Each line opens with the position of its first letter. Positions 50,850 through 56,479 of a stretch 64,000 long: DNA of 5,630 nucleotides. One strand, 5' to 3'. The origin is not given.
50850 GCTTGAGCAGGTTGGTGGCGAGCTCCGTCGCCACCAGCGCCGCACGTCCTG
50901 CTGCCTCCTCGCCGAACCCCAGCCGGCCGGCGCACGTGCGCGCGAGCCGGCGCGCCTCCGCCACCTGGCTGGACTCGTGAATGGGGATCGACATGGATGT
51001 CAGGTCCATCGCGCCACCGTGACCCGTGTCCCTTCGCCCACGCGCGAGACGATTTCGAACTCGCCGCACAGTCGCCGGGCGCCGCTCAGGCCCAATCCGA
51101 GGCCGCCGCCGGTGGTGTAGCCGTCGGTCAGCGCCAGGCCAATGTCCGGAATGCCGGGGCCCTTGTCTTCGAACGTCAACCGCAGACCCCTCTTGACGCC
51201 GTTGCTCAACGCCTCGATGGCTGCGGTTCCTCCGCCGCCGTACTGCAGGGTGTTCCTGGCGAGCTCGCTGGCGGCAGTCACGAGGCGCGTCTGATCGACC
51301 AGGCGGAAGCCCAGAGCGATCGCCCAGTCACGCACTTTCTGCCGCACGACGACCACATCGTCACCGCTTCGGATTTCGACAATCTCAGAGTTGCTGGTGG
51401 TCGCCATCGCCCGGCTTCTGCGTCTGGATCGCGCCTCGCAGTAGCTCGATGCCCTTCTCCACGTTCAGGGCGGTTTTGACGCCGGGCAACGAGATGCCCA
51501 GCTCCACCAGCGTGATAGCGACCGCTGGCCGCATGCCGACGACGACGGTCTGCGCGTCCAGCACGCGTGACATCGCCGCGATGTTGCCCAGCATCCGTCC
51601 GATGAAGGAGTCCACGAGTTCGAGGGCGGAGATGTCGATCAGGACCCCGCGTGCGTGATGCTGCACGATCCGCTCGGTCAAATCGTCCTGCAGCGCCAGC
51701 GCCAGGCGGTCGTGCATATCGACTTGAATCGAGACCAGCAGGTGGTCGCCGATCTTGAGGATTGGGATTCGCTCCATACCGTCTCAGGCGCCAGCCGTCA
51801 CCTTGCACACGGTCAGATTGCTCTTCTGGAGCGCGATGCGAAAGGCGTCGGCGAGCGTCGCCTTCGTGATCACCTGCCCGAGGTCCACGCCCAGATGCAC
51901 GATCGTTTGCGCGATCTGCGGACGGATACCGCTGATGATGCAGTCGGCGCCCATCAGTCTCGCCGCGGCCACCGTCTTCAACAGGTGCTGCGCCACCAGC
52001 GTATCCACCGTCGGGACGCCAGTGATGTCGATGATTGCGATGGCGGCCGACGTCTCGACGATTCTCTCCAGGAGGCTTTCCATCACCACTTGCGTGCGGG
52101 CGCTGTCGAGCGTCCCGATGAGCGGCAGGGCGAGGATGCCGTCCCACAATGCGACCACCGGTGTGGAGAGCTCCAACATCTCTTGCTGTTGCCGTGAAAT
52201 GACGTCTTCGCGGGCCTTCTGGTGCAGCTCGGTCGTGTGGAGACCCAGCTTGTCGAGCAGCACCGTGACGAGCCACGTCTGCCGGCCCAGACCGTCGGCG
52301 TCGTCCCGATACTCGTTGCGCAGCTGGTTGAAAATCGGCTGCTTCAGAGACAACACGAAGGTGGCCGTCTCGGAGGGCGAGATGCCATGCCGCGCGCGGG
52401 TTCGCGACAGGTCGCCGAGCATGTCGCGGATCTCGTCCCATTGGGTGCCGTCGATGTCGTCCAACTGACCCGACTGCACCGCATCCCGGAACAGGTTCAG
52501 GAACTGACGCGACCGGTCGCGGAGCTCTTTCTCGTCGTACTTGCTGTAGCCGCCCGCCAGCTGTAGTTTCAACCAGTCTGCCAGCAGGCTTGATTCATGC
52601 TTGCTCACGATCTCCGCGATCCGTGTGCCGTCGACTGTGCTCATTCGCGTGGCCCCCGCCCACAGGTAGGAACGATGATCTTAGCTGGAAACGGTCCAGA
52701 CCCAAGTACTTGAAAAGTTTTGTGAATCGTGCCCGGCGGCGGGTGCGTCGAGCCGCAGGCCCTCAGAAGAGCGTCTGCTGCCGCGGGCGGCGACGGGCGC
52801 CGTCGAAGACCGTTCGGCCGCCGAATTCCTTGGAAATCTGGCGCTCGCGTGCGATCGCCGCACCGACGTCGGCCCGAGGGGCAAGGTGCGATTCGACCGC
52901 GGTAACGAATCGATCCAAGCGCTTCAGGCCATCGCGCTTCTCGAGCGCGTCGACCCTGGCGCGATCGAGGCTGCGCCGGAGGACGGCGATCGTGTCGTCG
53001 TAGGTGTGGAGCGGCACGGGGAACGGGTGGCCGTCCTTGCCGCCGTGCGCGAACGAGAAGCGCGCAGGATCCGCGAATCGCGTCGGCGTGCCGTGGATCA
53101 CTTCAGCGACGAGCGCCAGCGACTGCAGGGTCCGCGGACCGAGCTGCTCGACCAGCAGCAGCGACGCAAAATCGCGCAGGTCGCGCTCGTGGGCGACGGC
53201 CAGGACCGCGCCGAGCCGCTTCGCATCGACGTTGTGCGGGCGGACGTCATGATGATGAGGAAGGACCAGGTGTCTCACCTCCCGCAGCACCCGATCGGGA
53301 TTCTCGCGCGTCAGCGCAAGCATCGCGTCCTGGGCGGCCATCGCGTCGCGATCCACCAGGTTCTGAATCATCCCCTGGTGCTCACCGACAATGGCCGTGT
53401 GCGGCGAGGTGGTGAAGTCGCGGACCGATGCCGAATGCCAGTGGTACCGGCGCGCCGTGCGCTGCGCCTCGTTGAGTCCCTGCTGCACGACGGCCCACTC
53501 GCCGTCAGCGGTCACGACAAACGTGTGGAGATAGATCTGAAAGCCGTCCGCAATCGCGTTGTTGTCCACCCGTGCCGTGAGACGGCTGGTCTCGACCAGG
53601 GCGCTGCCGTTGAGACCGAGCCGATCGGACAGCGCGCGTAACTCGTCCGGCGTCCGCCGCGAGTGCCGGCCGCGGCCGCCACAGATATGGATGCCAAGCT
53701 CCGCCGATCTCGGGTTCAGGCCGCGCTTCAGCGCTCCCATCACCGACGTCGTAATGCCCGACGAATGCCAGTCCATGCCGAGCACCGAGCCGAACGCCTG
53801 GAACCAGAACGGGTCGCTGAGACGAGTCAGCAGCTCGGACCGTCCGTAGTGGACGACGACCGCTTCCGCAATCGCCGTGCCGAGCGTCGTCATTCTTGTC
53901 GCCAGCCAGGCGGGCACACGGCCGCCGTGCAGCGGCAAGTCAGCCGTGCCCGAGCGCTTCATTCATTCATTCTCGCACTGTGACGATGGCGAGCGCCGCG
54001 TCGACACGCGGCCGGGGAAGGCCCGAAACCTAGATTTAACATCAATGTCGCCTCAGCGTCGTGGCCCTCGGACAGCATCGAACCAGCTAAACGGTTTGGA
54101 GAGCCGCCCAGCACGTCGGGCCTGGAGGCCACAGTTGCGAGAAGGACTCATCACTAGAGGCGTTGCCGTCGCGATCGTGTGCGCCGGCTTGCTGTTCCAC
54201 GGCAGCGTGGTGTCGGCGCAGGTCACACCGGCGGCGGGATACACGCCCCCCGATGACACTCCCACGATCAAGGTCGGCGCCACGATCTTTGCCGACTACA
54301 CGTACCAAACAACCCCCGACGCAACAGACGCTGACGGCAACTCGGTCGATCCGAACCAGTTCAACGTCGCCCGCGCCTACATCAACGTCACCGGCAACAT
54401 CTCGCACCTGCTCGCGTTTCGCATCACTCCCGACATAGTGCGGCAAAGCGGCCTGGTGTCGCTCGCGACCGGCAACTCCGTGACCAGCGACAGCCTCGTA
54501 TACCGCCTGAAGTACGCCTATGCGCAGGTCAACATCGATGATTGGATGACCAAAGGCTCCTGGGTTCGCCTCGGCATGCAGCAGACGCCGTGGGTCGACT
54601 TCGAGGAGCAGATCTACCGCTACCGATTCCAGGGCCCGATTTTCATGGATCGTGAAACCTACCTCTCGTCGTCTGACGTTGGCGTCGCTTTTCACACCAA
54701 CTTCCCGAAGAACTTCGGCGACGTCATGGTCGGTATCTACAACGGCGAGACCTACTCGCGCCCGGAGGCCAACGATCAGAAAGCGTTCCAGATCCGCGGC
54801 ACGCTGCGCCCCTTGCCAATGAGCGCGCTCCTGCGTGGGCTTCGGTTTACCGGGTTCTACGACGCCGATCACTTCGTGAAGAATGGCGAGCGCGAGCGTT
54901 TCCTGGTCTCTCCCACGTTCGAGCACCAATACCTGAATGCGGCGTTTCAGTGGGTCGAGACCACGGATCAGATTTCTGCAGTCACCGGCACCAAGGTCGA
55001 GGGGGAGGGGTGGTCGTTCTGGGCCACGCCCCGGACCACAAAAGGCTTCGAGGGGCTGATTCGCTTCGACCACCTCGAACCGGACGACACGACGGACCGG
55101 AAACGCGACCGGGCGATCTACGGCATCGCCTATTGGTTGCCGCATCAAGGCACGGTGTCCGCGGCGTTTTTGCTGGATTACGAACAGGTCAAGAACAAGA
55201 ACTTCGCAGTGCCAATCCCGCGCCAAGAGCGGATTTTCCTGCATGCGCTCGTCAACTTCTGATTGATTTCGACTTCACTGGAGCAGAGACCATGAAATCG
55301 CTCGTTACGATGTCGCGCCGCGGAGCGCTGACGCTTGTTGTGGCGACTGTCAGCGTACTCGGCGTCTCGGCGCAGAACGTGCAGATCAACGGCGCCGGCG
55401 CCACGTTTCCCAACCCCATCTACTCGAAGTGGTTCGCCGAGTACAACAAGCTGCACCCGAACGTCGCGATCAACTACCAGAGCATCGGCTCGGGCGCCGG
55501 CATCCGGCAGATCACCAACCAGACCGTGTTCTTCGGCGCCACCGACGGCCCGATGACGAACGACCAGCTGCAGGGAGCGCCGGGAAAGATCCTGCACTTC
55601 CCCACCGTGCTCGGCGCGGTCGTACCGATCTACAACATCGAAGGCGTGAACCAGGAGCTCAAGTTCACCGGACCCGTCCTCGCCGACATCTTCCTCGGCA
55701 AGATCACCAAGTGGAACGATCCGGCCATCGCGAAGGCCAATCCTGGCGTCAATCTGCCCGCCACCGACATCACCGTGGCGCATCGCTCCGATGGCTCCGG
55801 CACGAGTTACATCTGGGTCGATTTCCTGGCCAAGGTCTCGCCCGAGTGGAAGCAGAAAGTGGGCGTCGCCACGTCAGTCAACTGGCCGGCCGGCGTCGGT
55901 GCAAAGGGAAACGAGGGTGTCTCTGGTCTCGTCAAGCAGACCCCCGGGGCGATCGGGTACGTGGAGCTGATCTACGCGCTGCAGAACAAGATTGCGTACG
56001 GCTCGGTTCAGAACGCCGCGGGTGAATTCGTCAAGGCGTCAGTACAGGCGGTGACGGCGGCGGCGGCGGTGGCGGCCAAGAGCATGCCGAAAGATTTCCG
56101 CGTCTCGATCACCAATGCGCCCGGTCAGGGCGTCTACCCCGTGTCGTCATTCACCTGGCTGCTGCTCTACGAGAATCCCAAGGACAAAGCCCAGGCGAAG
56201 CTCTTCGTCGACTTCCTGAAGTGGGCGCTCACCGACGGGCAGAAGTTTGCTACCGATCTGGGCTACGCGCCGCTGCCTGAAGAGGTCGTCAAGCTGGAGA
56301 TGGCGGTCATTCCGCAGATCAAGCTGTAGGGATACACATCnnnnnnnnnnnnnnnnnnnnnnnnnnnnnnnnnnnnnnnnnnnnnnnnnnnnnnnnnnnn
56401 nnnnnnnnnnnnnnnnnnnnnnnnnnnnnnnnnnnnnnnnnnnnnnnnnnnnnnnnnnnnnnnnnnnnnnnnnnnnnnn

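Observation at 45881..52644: Stressosome-type RsbR-RsbS-RsbT module wired to a PP2C fusion and two hybrid histidine kinases, with no sigma-factor partner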

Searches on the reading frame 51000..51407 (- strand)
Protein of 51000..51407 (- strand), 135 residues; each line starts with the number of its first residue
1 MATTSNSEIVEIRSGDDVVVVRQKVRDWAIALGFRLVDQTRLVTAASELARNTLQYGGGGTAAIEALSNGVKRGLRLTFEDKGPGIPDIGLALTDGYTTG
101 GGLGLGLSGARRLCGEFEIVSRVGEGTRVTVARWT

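Call 5: search_protein_families(library=pfam, proteins=[window:51000-51407:-], max_evalue=0.01)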
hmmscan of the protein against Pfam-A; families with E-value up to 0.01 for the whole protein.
window:51000-51407:- (135 aa): 2 families
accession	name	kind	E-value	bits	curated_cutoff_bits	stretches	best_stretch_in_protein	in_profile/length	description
PF02518.31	HATPase_c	-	9.3e-13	49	26.4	1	38-131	2-105/111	Histidine kinase-, DNA gyrase B-, and HSP90-like ATPase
PF13581.12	HATPase_c_2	-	3.2e-05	24.4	27.4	1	17-131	7-125/127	Histidine kinase-like ATPase domain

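Call 10: search_protein_families(library=ncbifam, proteins=[window:51000-51407:-], max_evalue=0.001)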
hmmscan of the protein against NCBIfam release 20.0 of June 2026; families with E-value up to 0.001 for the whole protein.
window:51000-51407:- (135 aa): 2 families
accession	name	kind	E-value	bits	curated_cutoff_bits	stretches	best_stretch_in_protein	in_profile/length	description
NF041045.1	RsbA_anti_sig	subfamily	1.5e-09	37.6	210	1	12-131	185-300/303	anti-sigma factor RsbA family regulatory protein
TIGR01925.2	spIIAB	equivalog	1.3e-08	34.9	135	1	18-133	14-134/137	anti-sigma F factor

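Call 47: search_solved_structures(query=window:51000-51407:-, max_evalue=0.001)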
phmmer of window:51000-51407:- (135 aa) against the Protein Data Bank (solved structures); distinct sequences matched with E-value up to 0.001: 1.
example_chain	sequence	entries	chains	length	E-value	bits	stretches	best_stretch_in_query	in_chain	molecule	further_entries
9p6i_A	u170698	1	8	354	1.8e-06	31.3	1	39-130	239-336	histidine kinase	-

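Call 63: search_solved_structures(query=A2, max_evalue=0.01)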
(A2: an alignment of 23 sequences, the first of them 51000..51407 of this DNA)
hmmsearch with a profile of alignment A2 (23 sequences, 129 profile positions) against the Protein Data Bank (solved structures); distinct sequences matched with E-value up to 0.01: 9.
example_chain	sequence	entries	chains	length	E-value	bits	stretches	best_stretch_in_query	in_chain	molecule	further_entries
1til_A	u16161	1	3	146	4.2e-09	39.5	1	15-127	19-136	Anti-sigma F factor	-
1th8_A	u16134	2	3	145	4.2e-09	39.5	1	15-126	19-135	Anti-sigma F factor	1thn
1l0o_A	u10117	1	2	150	4.6e-09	39.3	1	15-127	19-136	Anti-sigma F factor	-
1tid_A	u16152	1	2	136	4.8e-09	39.3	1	15-125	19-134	Anti-sigma F factor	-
7z8n_A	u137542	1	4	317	2.6e-05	27.2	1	41-124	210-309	Histidine kinase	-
3sl2_A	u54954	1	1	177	0.0003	23.8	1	21-126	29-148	Sensor histidine kinase yycG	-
4i5s_A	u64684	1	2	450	0.00036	23.5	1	5-126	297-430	Putative histidine kinase CovS; VicK-like protein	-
9p6i_A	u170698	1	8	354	0.0011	21.9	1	28-124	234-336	histidine kinase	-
9jfj_A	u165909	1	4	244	0.0077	19.2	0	56-124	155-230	Sensor histidine kinase ZraS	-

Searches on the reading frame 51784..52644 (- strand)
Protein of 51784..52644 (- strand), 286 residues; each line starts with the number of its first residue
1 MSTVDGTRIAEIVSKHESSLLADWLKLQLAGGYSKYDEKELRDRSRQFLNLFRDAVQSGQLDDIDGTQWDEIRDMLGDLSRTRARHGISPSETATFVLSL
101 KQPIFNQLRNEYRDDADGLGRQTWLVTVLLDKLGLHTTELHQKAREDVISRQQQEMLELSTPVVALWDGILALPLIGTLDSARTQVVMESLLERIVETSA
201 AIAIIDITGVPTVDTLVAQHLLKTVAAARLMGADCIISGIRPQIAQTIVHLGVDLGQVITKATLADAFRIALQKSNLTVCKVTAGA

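Call 5: search_protein_families(library=pfam, proteins=[window:51784-52644:-], max_evalue=0.01)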
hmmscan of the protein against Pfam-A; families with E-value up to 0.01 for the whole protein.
window:51784-52644:- (286 aa): 2 families
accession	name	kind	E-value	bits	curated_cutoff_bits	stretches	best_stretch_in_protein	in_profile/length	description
PF14361.12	RsbRD_N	-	1.5e-25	90.3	24.3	1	9-109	1-104/104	RsbT co-antagonist protein rsbRD N-terminal domain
PF01740.26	STAS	-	2e-13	50.5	22.6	1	168-265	8-104/106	STAS domain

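Call 10: search_protein_families(library=ncbifam, proteins=[window:51784-52644:-], max_evalue=0.001)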
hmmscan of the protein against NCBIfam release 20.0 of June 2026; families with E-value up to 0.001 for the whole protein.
window:51784-52644:- (286 aa): 1 family
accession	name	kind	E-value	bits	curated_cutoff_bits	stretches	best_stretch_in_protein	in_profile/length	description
NF052652.1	YtvA_fam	equivalog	7.3e-23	81.4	250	1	141-267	116-242/243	YtvA family blue-light photoreceptor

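Call 45: search_solved_structures(query=window:51784-52644:-, max_evalue=0.001)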
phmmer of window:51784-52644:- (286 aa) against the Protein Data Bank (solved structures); distinct sequences matched with E-value up to 0.001: 18.
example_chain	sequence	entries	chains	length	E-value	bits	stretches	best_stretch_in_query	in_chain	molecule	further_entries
7o0i_B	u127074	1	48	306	1.8e-35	126.3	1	123-280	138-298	Anti-anti-sigma factor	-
7b0u_A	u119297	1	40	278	9.7e-32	114.1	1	119-278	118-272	RsbR protein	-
9o3o_A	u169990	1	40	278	1.5e-31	113.5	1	113-278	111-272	STAS domain-containing protein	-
9o4r_A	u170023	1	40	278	1.6e-31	113.4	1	113-278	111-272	RsbR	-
9o5l_A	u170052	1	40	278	1.9e-31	113.1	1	113-278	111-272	STAS domain-containing protein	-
9o3z_A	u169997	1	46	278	7.5e-31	111.2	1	113-278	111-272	RsbR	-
9o4h_A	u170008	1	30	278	9.8e-31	110.8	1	113-278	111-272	RsbR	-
6qcm_CD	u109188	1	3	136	2.2e-30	109.6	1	147-277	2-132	RsbR protein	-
6qcm_CB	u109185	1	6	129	2.1e-29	106.4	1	156-277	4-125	RsbR protein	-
6qcm_AB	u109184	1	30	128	3e-29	105.9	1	156-277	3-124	RsbR protein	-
6qcm_AD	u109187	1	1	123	2.4e-21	80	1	147-246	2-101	RsbR protein,RsbR protein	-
2mwg_A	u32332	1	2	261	1.6e-14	57.7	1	75-270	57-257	Blue-light photoreceptor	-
6jhk_A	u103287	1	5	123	9.2e-13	51.9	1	161-265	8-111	RsbS negative regulator of sigma-B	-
6qcm_A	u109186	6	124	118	2.2e-12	50.6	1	162-265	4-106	RsbS protein | RsbT antagonist protein RsbS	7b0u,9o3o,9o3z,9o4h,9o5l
9o4r_a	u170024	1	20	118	3.4e-12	50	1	162-265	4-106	RsbT antagonist protein RsbS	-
7o0i_a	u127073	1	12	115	3.1e-07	33.8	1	169-268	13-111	RsbS, negative regulator of sigma-B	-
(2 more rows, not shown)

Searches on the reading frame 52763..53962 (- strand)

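Call 7: search_protein_families(library=pfam, proteins=[window:52763-53962:-], max_evalue=0.001)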
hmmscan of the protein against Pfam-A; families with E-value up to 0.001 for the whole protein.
window:52763-53962:- (399 aa): 1 family
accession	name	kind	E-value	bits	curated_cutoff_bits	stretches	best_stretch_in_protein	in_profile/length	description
PF05559.16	DUF763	-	1.5e-128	429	35.5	1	5-316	1-319/319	Protein of unknown function (DUF763)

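Call 10: search_protein_families(library=ncbifam, proteins=[window:52763-53962:-], max_evalue=0.001)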
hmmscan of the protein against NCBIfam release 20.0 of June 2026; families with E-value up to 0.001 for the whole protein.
window:52763-53962:- (399 aa): 0 families

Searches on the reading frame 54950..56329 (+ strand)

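Call 7: search_protein_families(library=pfam, proteins=[window:54950-56329:+], max_evalue=0.001)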
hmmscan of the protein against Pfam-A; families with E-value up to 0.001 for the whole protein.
window:54950-56329:+ (459 aa): 2 families
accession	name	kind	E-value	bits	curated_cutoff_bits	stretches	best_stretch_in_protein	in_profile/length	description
PF12849.12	PBP_like_2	-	2.9e-38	132.6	27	1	141-423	6-263/267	PBP superfamily domain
PF01547.30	SBP_bac_1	-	7.9e-25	88.9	26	1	158-423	10-300/307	Bacterial extracellular solute-binding protein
